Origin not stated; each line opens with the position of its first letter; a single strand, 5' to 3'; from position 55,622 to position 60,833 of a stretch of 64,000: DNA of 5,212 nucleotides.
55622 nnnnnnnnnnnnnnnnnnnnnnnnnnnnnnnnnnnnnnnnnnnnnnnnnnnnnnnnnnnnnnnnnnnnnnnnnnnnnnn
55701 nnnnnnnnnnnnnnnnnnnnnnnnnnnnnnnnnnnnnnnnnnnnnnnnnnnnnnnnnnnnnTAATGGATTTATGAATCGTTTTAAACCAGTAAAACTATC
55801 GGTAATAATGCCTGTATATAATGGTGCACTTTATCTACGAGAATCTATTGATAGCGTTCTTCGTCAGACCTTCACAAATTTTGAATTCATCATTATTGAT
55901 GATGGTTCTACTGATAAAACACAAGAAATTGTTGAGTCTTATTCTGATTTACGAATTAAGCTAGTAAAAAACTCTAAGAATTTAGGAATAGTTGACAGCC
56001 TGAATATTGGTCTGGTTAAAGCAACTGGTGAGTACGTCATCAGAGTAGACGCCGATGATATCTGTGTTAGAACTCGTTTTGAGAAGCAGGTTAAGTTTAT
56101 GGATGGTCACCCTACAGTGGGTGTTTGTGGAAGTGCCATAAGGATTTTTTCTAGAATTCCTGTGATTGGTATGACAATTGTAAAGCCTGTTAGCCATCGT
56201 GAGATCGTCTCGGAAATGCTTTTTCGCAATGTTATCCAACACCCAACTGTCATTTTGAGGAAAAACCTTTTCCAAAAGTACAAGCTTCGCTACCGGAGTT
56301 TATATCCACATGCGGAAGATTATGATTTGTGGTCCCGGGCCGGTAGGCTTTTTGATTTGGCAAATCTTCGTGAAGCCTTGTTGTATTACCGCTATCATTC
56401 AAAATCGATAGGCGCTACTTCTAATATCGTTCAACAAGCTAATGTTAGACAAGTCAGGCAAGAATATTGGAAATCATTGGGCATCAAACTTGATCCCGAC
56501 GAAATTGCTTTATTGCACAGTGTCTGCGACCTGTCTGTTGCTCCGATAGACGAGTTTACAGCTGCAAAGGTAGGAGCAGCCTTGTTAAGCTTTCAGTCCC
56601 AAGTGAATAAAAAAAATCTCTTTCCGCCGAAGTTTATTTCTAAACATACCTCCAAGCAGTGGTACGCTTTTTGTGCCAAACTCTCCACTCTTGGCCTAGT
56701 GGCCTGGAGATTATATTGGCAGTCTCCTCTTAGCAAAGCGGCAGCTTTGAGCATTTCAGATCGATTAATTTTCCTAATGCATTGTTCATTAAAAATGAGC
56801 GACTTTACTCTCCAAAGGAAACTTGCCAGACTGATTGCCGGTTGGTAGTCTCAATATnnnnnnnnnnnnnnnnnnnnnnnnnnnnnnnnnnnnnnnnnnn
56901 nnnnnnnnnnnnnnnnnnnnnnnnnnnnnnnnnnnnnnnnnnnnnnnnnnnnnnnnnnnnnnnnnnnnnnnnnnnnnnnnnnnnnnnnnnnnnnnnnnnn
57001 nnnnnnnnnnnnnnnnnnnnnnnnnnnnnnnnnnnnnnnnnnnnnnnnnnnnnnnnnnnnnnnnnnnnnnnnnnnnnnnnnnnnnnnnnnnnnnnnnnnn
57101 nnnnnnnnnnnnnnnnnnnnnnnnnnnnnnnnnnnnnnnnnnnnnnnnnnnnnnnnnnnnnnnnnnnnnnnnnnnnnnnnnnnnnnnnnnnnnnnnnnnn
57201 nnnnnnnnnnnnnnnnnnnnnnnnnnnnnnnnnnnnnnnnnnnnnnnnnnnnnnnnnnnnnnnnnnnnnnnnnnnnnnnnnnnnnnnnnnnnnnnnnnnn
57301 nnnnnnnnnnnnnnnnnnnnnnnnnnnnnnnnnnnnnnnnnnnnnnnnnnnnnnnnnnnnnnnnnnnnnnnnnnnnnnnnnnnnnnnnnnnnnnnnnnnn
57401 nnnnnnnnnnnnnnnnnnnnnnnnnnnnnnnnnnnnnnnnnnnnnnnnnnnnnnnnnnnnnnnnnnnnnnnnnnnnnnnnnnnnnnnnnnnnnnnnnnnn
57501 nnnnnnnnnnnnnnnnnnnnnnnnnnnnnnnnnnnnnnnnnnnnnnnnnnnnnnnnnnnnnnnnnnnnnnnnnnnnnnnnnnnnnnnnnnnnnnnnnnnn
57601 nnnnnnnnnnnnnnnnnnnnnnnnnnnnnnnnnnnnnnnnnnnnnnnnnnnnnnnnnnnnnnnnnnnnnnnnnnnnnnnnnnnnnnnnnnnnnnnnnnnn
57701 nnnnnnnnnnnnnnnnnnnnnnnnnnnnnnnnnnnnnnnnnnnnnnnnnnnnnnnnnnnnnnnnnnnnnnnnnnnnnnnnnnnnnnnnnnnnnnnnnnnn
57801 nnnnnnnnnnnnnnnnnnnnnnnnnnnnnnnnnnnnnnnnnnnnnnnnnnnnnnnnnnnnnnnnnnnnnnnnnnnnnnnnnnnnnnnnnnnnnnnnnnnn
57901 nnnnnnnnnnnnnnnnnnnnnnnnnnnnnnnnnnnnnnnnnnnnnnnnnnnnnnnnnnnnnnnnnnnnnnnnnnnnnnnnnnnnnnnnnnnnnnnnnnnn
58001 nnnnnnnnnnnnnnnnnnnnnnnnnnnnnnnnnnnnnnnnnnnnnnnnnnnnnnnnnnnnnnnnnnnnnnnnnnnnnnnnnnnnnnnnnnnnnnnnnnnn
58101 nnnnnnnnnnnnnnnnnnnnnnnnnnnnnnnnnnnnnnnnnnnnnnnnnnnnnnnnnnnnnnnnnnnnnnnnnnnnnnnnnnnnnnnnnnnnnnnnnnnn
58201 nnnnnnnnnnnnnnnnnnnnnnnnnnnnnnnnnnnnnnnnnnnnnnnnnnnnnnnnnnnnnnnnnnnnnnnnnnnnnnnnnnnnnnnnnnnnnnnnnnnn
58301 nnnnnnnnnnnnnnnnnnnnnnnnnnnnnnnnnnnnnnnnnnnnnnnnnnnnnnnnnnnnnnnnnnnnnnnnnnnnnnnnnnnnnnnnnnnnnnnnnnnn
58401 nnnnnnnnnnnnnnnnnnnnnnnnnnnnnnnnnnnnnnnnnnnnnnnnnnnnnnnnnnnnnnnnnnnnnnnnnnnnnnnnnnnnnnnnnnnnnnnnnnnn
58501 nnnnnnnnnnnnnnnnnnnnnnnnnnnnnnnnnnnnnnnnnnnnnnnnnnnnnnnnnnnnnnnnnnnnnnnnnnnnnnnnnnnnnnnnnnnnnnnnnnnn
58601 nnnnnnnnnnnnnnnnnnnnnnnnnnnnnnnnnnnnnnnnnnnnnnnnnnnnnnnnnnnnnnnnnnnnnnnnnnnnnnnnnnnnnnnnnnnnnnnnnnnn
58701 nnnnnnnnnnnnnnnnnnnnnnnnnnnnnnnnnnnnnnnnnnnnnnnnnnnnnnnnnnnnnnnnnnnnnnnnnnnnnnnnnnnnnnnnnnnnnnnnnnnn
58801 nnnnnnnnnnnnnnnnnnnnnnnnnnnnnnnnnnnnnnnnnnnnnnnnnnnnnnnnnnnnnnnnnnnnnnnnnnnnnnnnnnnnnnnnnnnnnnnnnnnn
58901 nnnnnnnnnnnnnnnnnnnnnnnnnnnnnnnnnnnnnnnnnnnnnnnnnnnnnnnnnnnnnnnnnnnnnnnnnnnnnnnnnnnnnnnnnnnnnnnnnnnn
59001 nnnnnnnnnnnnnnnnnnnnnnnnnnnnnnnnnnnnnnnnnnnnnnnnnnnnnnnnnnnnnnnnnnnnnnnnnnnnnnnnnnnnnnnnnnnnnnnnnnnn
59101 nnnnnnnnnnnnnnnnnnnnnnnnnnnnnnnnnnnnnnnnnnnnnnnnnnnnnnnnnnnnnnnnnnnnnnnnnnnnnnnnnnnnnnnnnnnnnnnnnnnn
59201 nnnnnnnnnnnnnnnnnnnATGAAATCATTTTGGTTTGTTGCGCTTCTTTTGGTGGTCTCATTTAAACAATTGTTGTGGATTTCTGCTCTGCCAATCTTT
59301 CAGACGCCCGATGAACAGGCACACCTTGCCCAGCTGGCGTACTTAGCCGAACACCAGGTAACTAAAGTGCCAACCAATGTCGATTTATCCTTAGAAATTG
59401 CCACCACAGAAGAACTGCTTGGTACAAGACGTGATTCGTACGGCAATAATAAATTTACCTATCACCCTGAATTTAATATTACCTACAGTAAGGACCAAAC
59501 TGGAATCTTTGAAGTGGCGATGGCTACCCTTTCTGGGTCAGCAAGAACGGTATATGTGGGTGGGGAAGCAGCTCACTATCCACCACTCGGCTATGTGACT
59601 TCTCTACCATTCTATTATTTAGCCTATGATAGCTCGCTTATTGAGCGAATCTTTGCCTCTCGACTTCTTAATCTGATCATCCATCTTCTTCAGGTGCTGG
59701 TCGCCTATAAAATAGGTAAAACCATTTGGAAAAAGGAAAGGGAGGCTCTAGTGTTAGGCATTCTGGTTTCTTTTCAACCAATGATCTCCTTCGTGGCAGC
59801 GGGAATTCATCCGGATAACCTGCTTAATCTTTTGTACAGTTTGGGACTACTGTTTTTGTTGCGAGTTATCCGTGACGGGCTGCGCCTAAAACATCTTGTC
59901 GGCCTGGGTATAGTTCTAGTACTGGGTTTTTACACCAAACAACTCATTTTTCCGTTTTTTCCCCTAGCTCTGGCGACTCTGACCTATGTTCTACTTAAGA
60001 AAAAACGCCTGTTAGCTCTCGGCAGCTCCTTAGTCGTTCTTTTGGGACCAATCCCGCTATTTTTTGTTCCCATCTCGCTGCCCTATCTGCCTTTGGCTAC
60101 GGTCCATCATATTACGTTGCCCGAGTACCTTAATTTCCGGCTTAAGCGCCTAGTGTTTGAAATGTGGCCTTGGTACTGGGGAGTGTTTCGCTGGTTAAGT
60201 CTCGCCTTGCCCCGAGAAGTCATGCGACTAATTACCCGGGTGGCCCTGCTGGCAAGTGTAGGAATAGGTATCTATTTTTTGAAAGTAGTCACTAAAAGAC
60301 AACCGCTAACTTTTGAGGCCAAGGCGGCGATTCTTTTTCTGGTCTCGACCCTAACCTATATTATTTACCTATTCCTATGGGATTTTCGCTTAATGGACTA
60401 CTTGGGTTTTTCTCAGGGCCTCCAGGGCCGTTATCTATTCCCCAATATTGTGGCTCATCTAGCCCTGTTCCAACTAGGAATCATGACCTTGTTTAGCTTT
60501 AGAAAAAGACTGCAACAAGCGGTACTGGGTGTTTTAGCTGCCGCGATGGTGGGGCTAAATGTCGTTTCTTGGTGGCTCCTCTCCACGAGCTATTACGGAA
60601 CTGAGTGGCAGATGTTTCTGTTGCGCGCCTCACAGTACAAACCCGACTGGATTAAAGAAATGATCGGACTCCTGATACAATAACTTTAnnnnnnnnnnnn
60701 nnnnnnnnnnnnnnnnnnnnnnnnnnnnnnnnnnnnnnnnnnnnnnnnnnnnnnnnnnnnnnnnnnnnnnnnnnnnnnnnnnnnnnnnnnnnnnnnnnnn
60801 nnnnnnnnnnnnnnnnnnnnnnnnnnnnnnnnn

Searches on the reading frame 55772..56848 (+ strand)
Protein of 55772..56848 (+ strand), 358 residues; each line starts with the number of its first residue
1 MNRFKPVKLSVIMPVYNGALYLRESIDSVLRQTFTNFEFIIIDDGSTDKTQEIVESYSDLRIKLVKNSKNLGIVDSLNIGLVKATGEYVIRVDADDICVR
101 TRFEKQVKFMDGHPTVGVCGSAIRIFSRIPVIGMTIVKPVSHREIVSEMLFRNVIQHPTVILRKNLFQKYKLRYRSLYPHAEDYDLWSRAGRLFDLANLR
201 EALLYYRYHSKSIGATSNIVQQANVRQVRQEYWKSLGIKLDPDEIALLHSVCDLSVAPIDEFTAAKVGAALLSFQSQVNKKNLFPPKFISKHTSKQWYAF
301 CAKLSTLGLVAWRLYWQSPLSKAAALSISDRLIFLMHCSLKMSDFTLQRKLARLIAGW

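Call 5: search_protein_families(library=pfam, proteins=[window:55772-56848:+], max_evalue=0.001)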
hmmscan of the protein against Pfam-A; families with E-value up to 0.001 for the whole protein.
window:55772-56848:+ (358 aa): 4 families
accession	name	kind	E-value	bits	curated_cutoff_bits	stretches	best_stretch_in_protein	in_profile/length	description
PF00535.33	Glycos_transf_2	-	1.2e-37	129.8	23.3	1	10-135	1-128/168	Glycosyl transferase family 2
PF10111.15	Glyco_tranf_2_2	-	2.3e-13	50.7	27.3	1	10-110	1-106/276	Glycosyltransferase like family 2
PF13641.12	Glyco_tranf_2_3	-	7.8e-09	36.3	27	1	9-124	3-123/230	Glycosyltransferase like family 2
PF13704.12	Glyco_tranf_2_4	-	3.5e-05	24.7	27.5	1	17-101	2-87/98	Glycosyl transferase family 2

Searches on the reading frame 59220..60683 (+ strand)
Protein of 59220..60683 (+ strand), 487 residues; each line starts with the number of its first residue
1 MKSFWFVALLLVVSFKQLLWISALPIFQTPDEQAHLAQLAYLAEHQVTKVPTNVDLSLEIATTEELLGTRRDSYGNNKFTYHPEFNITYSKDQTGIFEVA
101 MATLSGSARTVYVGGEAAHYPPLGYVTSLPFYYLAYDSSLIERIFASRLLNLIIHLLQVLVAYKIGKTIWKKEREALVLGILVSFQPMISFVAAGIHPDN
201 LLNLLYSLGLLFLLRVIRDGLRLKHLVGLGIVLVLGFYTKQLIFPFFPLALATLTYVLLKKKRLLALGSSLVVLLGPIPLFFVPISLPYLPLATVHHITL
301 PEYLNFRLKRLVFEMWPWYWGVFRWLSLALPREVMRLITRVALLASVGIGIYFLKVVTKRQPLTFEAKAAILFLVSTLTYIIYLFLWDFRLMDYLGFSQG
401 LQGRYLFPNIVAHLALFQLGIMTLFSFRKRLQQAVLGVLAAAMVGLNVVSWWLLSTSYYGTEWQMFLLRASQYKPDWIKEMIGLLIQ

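Call 5: search_protein_families(library=pfam, proteins=[window:59220-60683:+], max_evalue=0.001)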
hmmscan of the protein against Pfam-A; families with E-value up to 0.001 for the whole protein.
window:59220-60683:+ (487 aa): 1 family
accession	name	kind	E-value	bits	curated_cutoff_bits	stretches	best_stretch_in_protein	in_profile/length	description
PF09913.15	DUF2142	-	1.3e-16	60.8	30.1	1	18-410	5-392/395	Predicted membrane protein (DUF2142)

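Call 17: search_protein_families(library=ncbifam, proteins=[window:59220-60683:+], max_evalue=0.01)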
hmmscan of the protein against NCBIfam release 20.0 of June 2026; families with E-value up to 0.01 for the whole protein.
window:59220-60683:+ (487 aa): 0 families
